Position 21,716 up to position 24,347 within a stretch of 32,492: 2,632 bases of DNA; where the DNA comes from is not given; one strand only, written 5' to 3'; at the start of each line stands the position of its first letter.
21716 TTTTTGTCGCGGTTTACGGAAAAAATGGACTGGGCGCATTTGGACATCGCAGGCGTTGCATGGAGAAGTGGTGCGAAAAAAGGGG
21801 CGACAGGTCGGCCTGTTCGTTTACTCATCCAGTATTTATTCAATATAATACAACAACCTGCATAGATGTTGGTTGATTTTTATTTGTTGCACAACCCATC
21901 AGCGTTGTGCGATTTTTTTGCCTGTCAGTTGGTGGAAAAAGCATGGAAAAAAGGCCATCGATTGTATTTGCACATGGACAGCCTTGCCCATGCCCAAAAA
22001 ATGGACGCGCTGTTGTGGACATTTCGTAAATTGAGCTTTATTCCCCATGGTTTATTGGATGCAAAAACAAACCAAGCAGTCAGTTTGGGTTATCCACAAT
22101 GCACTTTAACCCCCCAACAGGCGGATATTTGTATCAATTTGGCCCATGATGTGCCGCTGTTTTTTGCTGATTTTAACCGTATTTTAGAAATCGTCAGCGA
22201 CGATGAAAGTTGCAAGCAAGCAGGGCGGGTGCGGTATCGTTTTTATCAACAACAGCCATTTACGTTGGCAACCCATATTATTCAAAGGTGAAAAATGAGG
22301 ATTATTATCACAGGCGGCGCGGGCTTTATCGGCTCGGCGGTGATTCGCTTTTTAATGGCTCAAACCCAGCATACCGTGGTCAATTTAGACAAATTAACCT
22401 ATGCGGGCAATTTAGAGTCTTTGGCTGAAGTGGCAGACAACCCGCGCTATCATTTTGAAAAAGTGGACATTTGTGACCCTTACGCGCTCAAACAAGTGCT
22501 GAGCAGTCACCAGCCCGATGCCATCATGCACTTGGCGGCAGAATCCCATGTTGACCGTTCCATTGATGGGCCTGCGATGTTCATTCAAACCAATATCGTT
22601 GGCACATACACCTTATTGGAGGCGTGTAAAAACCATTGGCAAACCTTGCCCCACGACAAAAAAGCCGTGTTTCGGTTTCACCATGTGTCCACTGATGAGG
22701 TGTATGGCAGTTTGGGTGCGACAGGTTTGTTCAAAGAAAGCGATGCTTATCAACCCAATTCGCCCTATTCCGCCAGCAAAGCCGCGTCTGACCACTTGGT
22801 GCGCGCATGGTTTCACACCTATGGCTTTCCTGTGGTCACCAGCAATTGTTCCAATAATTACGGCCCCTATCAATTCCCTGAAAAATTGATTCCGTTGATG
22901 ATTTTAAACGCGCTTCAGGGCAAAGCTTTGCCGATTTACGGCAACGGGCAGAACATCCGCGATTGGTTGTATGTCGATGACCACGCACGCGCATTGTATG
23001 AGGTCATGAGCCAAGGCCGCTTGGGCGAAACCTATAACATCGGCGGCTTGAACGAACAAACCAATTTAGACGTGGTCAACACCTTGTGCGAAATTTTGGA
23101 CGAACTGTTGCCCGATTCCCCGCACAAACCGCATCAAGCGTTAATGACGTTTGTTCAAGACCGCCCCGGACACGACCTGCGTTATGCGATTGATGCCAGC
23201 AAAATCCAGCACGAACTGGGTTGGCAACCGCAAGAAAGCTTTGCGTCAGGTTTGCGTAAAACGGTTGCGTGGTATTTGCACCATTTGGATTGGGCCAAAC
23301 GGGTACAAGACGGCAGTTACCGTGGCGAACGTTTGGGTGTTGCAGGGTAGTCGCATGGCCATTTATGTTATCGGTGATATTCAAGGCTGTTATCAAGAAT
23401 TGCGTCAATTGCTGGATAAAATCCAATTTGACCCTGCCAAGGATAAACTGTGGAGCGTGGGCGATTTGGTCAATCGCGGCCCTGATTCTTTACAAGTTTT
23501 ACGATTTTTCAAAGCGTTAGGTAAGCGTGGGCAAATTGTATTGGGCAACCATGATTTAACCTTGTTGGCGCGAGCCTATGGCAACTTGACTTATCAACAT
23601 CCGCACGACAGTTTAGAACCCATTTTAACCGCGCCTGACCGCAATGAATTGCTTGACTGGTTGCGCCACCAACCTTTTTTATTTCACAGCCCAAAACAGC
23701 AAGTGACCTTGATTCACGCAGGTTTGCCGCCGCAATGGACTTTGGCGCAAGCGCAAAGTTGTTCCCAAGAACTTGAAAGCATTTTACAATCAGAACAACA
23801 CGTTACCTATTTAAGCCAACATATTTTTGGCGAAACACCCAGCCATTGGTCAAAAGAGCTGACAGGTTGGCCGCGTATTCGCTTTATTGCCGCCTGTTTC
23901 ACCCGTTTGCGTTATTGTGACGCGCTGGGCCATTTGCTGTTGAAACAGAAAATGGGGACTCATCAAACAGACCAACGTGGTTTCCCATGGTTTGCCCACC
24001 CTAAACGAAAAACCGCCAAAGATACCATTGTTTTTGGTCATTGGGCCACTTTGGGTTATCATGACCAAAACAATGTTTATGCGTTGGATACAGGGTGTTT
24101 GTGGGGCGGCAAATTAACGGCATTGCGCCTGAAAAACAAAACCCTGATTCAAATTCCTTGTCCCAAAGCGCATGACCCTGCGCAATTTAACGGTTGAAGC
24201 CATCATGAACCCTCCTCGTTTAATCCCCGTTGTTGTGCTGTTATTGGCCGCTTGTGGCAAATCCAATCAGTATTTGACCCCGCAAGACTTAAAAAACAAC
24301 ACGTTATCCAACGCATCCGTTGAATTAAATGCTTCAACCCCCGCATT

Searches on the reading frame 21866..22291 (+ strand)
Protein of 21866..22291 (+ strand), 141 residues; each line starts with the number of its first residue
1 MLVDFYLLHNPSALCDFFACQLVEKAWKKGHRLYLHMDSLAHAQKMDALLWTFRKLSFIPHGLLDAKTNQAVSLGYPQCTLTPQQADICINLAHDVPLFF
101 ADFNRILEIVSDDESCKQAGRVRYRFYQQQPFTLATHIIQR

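Call 34: search_protein_families(library=pfam, proteins=[window:21866-22291:+], max_evalue=0.00001)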
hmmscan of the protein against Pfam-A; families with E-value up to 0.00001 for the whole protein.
window:21866-22291:+ (141 aa): 1 family
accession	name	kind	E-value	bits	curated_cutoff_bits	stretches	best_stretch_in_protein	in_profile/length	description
PF04364.18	DNA_pol3_chi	-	5.3e-34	117.8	25.4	1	3-134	4-134/135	DNA polymerase III chi subunit, HolC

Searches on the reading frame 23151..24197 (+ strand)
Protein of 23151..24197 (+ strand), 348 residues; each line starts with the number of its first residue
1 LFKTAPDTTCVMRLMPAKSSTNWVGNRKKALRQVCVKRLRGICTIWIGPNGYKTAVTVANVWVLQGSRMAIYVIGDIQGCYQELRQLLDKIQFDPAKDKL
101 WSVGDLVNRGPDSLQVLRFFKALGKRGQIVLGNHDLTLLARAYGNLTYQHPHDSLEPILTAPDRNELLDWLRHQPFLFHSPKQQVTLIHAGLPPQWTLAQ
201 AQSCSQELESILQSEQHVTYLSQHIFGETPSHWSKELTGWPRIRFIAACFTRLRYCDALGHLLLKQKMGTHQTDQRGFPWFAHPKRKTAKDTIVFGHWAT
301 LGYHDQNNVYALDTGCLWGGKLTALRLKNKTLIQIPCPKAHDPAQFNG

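Call 34: search_protein_families(library=pfam, proteins=[window:23151-24197:+], max_evalue=0.00001)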
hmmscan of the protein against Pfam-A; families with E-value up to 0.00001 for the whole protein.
window:23151-24197:+ (348 aa): 1 family
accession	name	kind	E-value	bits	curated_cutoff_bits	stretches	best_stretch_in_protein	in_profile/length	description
PF00149.33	Metallophos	-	1.4e-16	62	21.5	1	69-211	1-123/191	Calcineurin-like phosphoesterase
